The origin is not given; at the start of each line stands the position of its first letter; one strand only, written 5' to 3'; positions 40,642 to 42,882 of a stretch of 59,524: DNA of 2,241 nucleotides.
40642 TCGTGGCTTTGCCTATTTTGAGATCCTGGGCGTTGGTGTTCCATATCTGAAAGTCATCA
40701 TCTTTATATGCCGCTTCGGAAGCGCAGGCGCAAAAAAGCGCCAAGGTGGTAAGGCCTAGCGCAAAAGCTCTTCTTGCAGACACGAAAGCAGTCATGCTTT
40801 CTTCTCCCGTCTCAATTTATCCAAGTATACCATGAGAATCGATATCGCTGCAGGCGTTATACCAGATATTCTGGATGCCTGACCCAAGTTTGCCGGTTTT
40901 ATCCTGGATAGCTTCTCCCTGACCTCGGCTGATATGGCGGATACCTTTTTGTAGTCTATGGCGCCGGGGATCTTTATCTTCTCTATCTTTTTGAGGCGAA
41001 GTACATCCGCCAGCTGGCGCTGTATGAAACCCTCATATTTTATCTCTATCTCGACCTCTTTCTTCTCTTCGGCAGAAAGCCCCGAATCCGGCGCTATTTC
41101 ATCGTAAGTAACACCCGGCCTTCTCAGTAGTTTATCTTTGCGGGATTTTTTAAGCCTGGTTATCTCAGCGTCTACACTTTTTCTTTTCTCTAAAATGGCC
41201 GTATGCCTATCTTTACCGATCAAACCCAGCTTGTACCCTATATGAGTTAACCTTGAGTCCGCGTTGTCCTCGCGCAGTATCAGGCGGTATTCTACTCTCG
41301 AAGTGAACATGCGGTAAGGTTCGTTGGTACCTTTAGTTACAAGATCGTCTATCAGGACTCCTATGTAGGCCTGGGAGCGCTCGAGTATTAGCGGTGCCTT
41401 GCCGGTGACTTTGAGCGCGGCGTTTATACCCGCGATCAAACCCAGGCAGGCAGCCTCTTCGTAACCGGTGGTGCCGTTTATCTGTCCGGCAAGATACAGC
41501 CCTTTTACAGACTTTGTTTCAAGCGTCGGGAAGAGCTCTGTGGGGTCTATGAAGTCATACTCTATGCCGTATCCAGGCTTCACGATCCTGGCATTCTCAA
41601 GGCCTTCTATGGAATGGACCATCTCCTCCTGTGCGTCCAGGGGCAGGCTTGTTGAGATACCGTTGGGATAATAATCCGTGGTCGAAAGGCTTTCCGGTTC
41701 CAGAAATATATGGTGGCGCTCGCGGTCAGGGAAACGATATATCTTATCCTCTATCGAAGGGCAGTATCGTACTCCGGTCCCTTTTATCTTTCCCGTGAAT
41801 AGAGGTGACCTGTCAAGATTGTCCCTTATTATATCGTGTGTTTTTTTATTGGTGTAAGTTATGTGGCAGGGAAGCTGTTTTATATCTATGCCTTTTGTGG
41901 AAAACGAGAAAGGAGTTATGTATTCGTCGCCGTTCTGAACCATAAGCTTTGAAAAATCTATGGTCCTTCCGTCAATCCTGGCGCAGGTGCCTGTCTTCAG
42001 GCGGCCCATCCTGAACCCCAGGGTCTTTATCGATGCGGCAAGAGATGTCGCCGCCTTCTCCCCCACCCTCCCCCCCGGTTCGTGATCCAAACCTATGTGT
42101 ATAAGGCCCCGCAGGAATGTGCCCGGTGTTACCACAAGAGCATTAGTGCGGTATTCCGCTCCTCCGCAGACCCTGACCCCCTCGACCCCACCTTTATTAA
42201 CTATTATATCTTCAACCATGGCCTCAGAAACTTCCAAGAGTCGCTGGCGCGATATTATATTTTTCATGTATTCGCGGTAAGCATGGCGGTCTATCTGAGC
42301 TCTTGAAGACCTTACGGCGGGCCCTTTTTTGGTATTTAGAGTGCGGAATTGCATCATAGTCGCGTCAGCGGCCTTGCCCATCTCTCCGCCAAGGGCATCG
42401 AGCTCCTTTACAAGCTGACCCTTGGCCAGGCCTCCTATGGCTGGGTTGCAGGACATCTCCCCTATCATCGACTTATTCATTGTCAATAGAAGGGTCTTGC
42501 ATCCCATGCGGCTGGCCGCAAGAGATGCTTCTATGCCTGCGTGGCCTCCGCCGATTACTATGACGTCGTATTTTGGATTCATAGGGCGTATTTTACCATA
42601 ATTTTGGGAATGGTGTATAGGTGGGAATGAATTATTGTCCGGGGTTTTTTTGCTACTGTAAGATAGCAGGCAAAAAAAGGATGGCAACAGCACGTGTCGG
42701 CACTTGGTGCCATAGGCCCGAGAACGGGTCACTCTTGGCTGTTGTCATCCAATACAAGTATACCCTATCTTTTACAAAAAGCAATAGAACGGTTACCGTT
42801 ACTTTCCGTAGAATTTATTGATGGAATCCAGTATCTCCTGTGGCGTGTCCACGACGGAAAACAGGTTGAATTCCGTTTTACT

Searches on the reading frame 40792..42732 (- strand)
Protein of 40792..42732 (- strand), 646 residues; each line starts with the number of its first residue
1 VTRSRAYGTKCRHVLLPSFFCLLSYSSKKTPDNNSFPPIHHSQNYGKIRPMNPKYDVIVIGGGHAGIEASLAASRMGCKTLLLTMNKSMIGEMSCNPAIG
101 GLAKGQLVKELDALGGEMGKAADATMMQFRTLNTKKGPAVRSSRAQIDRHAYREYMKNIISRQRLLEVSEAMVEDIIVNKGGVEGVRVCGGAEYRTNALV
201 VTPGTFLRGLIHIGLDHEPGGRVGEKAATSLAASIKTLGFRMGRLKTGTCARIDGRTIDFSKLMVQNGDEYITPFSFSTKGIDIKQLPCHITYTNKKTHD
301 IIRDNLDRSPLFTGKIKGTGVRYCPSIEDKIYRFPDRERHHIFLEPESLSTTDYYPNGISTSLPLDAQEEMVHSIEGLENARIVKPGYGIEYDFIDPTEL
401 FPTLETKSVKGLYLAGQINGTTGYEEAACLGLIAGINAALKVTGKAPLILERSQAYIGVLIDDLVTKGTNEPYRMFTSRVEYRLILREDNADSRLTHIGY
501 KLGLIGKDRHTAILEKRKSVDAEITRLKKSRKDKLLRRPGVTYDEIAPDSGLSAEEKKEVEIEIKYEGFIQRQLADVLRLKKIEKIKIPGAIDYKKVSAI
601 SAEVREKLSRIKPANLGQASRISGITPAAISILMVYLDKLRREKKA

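Call 9: search_protein_families(library=pfam, proteins=[window:40792-42732:-], max_evalue=0.001)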
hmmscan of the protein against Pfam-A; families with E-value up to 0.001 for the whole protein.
window:40792-42732:- (646 aa): 7 families
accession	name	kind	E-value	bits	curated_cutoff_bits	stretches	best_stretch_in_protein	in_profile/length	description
PF01134.28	GIDA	-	2.3e-166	554.1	22.1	1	56-445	1-390/391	Glucose inhibited division protein A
PF13932.14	SAM_GIDA_C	-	1.8e-24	85.8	27.1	1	579-634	2-57/57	tRNA modifying enzyme MnmG/GidA C-terminal helical bundle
PF21680.2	GIDA_C_1st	-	2.5e-10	41.4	24.7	1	511-573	5-95/96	tRNA modifying enzyme MnmG/GidA C-terminal helical domain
PF12831.13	FAD_oxidored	-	9.2e-10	38.8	27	1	56-200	1-139/416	FAD dependent oxidoreductase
PF03486.20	HI0933_like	-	7e-05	22.8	50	0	56-89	2-35/244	HI0933-like protein Rossmann domain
PF13738.12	Pyr_redox_3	-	7.1e-05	22.6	30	0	41-87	152-197/305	Pyridine nucleotide-disulphide oxidoreductase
PF07992.20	Pyr_redox_2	-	0.00038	20.4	26.1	1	55-90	1-36/291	Pyridine nucleotide-disulphide oxidoreductase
